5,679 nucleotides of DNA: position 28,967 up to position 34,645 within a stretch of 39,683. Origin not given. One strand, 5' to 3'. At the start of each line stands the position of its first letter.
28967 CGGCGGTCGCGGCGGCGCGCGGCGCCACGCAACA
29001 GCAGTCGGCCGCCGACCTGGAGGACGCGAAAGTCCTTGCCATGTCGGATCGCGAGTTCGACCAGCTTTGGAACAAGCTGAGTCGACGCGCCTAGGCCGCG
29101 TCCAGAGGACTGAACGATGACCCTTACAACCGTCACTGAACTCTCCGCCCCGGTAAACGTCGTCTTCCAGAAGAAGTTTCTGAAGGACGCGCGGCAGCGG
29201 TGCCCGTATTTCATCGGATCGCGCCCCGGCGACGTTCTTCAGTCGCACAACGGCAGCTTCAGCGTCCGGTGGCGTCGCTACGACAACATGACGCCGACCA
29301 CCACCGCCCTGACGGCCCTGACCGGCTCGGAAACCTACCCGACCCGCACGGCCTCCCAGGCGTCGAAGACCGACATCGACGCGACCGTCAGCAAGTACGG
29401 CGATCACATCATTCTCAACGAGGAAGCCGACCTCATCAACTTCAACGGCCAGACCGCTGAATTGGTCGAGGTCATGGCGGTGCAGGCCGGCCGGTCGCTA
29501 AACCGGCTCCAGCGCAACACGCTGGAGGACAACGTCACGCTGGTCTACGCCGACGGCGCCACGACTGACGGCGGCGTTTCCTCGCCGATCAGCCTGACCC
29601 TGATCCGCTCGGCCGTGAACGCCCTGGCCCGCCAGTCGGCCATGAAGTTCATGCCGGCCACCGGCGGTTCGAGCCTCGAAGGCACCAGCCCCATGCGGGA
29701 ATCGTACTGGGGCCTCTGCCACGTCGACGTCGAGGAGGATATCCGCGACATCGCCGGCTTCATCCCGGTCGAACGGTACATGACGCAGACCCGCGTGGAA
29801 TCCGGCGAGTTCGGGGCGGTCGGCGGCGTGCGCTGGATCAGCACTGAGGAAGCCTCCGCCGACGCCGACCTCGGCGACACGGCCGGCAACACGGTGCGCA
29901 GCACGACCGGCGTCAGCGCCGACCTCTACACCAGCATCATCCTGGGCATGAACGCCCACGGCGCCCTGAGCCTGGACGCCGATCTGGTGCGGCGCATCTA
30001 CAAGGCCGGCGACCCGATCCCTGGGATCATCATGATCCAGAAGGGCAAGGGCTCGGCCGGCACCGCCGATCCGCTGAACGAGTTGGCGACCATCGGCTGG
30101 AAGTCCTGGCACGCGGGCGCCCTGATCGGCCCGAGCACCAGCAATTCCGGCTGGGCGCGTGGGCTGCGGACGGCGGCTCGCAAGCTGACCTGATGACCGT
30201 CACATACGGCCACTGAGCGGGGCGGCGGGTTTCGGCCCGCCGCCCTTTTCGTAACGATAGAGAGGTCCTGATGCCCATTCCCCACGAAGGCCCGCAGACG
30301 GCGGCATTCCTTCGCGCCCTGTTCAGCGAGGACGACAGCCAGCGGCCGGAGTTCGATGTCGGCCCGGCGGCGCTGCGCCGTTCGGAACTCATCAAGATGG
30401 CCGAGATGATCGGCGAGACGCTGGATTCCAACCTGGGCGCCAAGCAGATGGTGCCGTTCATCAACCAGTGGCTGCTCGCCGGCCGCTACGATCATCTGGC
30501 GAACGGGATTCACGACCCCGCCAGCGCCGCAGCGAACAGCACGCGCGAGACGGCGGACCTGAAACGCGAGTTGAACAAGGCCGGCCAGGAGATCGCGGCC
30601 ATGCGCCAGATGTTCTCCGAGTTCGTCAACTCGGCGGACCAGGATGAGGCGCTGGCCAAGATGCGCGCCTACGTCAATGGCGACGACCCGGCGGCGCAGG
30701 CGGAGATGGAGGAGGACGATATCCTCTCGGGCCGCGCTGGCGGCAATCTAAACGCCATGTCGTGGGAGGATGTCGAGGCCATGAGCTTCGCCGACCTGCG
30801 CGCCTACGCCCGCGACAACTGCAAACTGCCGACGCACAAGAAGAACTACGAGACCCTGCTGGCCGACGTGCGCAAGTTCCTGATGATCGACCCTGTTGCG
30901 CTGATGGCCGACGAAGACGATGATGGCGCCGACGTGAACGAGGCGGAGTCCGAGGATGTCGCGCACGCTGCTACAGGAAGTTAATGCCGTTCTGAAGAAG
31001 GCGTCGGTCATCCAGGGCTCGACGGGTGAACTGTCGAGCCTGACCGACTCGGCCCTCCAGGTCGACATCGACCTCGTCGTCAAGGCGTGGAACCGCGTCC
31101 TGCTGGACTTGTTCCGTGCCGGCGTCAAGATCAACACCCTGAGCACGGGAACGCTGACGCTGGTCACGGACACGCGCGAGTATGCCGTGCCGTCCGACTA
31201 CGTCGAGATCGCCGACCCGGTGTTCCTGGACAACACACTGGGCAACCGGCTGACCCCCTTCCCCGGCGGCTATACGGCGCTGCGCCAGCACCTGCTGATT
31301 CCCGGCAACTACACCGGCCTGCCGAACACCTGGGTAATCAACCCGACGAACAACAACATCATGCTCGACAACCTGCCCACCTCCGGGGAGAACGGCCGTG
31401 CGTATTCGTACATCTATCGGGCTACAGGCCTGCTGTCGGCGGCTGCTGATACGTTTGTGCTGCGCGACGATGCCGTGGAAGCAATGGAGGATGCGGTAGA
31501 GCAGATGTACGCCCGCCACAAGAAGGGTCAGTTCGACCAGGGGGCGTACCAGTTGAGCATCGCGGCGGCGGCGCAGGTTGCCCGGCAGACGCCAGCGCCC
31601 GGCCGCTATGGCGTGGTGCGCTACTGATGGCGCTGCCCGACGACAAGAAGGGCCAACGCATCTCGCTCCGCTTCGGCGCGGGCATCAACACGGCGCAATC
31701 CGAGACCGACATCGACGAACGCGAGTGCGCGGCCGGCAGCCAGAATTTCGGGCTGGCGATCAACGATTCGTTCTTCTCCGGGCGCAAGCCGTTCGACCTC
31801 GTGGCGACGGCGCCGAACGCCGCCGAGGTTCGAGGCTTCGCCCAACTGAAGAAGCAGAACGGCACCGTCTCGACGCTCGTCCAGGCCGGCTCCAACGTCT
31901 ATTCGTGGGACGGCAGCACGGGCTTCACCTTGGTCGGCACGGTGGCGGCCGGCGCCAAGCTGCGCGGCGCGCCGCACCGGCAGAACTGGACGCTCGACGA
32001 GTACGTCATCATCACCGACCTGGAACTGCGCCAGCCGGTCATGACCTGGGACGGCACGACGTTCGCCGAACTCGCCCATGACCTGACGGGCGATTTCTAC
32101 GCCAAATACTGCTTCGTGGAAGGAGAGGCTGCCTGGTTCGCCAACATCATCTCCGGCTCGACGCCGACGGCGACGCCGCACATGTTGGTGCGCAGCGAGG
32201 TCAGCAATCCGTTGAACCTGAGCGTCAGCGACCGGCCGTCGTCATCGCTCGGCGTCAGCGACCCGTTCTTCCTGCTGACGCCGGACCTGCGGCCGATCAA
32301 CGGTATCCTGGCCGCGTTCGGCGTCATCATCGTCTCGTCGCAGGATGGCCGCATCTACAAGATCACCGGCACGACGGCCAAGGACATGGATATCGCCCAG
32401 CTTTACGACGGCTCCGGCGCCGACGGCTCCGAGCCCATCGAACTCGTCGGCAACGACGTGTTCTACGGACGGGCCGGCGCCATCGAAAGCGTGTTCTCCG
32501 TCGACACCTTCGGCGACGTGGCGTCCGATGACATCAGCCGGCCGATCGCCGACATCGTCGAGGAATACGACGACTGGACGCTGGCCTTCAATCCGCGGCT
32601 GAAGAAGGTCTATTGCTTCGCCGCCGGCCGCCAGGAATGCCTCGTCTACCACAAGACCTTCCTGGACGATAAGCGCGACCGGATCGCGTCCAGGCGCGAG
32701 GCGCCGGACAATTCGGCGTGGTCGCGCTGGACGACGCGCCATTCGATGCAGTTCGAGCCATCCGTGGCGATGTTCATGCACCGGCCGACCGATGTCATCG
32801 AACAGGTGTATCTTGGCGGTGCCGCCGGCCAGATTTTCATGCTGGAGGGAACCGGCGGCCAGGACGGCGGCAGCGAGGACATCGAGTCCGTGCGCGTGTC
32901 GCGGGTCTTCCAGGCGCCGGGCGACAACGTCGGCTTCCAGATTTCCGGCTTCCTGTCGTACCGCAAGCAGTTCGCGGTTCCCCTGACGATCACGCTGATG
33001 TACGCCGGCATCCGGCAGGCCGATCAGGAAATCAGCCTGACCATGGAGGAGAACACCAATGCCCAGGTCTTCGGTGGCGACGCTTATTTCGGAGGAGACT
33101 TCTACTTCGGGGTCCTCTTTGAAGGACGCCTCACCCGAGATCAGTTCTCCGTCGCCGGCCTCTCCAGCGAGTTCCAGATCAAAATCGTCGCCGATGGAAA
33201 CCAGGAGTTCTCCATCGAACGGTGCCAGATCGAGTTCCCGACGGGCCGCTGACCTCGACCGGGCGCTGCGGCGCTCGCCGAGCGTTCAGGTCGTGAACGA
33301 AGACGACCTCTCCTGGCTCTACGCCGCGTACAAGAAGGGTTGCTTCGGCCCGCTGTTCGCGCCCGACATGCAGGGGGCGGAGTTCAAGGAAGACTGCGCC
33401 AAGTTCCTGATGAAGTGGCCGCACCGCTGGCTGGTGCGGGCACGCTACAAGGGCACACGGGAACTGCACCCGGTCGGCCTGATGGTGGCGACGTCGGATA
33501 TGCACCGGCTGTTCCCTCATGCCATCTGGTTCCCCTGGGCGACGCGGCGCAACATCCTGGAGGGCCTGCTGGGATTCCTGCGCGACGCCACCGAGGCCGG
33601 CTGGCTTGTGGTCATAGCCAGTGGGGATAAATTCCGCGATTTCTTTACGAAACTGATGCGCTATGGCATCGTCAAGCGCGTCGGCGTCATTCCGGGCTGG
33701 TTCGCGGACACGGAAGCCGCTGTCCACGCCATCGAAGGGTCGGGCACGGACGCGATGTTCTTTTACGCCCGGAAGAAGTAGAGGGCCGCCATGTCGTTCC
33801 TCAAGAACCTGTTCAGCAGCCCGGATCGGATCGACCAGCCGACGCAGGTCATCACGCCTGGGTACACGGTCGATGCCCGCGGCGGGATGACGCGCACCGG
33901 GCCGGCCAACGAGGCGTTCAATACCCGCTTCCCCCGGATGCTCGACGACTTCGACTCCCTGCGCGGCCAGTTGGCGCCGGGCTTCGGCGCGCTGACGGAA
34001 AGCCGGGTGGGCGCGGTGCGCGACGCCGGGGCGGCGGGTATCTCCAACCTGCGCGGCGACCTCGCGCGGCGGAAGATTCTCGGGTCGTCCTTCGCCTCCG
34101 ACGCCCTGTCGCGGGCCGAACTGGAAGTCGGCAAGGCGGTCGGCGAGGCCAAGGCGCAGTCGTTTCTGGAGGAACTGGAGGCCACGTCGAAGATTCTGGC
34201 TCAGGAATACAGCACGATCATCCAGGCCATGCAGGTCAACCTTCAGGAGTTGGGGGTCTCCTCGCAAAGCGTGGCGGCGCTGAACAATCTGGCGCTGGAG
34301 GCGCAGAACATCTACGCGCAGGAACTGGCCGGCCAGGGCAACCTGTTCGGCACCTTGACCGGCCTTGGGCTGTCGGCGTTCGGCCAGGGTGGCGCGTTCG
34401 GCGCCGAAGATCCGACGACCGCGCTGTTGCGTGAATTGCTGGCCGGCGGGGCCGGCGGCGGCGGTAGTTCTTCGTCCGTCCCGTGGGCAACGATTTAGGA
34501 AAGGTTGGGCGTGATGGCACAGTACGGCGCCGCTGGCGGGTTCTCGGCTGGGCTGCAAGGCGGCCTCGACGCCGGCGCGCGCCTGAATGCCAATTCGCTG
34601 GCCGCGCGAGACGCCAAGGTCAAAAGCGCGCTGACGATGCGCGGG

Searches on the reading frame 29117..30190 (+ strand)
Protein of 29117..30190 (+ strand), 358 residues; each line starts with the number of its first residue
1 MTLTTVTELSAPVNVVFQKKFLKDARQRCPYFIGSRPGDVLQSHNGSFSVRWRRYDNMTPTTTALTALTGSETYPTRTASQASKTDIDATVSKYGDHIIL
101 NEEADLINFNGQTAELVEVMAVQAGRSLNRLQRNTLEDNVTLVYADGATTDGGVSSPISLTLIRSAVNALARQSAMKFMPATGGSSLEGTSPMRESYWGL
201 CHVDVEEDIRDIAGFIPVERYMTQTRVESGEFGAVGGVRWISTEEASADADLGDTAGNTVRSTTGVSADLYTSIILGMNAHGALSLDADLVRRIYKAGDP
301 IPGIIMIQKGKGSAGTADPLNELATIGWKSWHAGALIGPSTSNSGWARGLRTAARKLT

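Call 14: search_protein_families(library=phrogs, proteins=[window:29117-30190:+], max_evalue=0.001)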
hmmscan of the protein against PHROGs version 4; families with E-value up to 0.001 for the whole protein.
window:29117-30190:+ (358 aa): 1 family
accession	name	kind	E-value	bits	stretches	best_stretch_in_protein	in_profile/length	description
phrog_1357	-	head and packaging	8.1e-37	128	1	4-337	24-334/356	major head protein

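Call 69: search_dna_similar(query=window:29117-30190:+, collection=phages, mode=protein, max_evalue=1e-10, max_rows=15)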
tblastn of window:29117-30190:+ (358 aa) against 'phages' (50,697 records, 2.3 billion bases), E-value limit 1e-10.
Records with a match: 12; places in all: 12; records where one place covers at least 80% of the query: 8.
Best place of each record, by identity: <60% 12.
By first word of the organism name: Bacteriophage 6; Caudoviricetes 3; Pseudomonas 1; Pseudoalteromonas 1; Stenotrophomonas 1.
By host as written in the record: - 9; Pseudomonas aeruginosa 1; Pseudoalteromonas nigrifaciens 1; Stenotrophomonas rhizophila CEMTC 4565 1.
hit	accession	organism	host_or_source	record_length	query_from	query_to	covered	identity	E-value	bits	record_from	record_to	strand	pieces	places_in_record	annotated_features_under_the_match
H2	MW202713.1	Caudoviricetes sp.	Manatee Spring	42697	3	356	99%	39.4%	4e-66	231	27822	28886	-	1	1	major capsid protein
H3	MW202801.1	Caudoviricetes sp.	Manatee Spring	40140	1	338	94%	24.9%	6e-11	70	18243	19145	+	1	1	major capsid protein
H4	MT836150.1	Bacteriophage sp.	human fecal samples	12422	8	329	90%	25.8%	3e-15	83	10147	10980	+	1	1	record has no annotation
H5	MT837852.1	Bacteriophage sp.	human fecal samples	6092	5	333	92%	24.2%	2e-16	87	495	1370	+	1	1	record has no annotation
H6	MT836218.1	Bacteriophage sp.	human fecal samples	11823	5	337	93%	23.8%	2e-11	71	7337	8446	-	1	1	record has no annotation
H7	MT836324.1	Bacteriophage sp.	human fecal samples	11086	3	333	92%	23.7%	1e-15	84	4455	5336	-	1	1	record has no annotation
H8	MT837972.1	Bacteriophage sp.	human fecal samples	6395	5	333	92%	23.3%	2e-15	83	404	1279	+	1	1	record has no annotation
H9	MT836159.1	Bacteriophage sp.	human fecal samples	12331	3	333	92%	22.3%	3e-14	80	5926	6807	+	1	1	record has no annotation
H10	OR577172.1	Pseudomonas phage Rollin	Pseudomonas aeruginosa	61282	115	336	62%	33.2%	1e-23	108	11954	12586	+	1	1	hypothetical protein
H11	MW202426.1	Caudoviricetes sp.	Manatee Spring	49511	76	347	76%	25.7%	9e-16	85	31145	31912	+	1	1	major capsid protein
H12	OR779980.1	Pseudoalteromonas phage vB_Pun_Y3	Pseudoalteromonas nigrifaciens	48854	87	337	70%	27.6%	1e-23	107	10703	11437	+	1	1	major capsid protein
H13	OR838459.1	Stenotrophomonas phage StenR_269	Stenotrophomonas rhizophila CEMTC 4565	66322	86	357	76%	22.4%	9e-14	79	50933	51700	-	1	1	major capsid protein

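Call 81: find_related_loci(query=window:29117-30190:+, collection=genome_contigs, flank=10000)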
Query window:29117-30190:+ (358 aa) in genome_contigs; peptide patterns used: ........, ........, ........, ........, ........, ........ (x = any residue, [..] = any of these).
192 stretches matched a pattern; 1 encode a relative of the query (tblastn E <= 1e-3); 1 distinct loci.
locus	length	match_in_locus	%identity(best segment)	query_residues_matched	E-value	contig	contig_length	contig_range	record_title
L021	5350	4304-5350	52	1-348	2e-120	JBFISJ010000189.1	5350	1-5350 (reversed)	MAG: Nitrospiraceae bacterium isolate Mix_sand13.2021.11.D.64 k141_2201099_length_5350_cov_13.9866, whole genome shotgun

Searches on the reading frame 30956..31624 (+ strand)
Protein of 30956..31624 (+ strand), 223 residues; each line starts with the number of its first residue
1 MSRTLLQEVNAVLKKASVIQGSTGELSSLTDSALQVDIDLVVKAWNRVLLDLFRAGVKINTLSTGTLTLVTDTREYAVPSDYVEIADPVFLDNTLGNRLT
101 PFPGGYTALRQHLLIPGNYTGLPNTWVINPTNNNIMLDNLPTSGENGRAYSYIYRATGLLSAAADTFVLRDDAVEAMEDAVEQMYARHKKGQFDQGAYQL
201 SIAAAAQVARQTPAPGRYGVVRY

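Call 14: search_protein_families(library=phrogs, proteins=[window:30956-31624:+], max_evalue=0.001)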
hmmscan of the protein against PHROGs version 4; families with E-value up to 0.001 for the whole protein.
window:30956-31624:+ (223 aa): 0 families

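Call 18: search_protein_families(library=pfam, proteins=[window:30956-31624:+], max_evalue=0.01)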
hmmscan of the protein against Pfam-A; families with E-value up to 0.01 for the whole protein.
window:30956-31624:+ (223 aa): 1 family
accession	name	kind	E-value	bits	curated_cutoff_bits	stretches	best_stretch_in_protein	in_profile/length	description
PF24175.2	SU10_adaptor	-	5.6e-06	27.4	27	1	23-187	17-160/194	SU10 adaptor protein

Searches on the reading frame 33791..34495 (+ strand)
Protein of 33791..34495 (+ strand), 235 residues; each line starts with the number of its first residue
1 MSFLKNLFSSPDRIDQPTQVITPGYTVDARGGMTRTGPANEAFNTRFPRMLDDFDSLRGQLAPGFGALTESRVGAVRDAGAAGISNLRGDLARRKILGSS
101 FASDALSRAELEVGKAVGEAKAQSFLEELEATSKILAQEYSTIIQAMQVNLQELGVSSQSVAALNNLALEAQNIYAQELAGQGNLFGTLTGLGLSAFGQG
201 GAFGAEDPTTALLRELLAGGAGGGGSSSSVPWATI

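Call 14: search_protein_families(library=phrogs, proteins=[window:33791-34495:+], max_evalue=0.001)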
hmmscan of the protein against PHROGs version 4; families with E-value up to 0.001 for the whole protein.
window:33791-34495:+ (235 aa): 0 families

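Call 18: search_protein_families(library=pfam, proteins=[window:33791-34495:+], max_evalue=0.01)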
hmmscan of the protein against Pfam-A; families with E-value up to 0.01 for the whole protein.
window:33791-34495:+ (235 aa): 1 family
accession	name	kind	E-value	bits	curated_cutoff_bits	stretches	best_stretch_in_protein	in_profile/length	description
PF14463.11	E1-N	-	0.007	16.9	27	1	88-174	48-134/151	E1 N-terminal domain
